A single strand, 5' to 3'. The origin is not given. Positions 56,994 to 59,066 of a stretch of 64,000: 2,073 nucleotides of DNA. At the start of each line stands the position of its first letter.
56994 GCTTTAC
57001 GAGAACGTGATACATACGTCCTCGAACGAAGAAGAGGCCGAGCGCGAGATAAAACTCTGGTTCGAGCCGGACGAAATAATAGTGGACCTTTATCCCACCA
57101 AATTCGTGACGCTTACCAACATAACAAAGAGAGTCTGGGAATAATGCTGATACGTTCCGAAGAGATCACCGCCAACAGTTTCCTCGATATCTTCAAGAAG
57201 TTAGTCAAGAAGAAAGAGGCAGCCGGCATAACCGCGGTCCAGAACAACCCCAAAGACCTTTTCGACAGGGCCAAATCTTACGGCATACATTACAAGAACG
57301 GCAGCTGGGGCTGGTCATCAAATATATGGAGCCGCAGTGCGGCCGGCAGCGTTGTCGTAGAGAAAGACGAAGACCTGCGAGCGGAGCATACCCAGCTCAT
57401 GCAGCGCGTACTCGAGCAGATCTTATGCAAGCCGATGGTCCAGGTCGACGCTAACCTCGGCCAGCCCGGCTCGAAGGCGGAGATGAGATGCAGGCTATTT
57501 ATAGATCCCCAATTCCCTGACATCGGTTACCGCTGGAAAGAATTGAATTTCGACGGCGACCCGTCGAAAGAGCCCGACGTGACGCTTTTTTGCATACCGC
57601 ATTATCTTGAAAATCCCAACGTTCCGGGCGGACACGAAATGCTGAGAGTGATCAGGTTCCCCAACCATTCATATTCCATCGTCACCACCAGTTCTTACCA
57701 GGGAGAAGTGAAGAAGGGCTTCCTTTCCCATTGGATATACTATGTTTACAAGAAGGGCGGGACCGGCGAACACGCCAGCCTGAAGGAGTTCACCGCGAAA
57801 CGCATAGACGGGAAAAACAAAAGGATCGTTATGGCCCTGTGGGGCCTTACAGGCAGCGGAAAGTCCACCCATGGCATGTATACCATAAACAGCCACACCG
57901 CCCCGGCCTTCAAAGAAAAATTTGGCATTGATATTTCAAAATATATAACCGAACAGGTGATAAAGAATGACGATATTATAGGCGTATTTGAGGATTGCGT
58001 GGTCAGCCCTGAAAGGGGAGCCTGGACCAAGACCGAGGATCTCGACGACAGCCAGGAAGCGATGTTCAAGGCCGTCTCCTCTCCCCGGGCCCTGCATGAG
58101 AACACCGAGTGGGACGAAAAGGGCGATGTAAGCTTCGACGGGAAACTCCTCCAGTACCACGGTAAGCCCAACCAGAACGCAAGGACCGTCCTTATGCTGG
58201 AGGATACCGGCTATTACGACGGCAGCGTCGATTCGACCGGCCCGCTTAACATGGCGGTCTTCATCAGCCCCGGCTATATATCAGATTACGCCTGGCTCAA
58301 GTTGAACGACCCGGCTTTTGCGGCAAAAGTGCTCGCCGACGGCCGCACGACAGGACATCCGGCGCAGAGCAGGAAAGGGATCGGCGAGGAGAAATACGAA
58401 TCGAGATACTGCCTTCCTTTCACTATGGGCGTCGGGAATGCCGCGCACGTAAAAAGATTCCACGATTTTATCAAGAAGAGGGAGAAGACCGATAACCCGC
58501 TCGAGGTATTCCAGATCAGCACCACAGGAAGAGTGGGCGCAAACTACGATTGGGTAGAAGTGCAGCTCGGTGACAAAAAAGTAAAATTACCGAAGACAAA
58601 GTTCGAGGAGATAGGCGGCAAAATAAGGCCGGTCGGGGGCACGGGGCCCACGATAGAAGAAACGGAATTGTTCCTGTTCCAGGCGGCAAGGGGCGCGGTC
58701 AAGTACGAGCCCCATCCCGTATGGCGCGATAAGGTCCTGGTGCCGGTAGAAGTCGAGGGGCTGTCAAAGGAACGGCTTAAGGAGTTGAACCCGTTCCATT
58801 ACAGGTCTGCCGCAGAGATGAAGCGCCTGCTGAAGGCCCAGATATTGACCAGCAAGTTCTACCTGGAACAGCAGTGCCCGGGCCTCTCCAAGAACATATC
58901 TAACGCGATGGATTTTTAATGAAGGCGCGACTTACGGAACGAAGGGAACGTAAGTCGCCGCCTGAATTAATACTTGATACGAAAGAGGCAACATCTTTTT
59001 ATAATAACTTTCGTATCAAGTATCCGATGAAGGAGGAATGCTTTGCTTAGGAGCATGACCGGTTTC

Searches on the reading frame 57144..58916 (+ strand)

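Call 62: search_protein_families(library=pfam, proteins=[window:57144-58916:+], max_evalue=0.001)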
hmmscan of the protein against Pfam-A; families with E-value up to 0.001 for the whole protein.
window:57144-58916:+ (591 aa): 1 family
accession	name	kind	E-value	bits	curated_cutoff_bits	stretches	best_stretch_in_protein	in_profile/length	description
PF01293.25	PEPCK_ATP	-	6.1e-15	55.3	26.5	1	81-334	70-296/465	Phosphoenolpyruvate carboxykinase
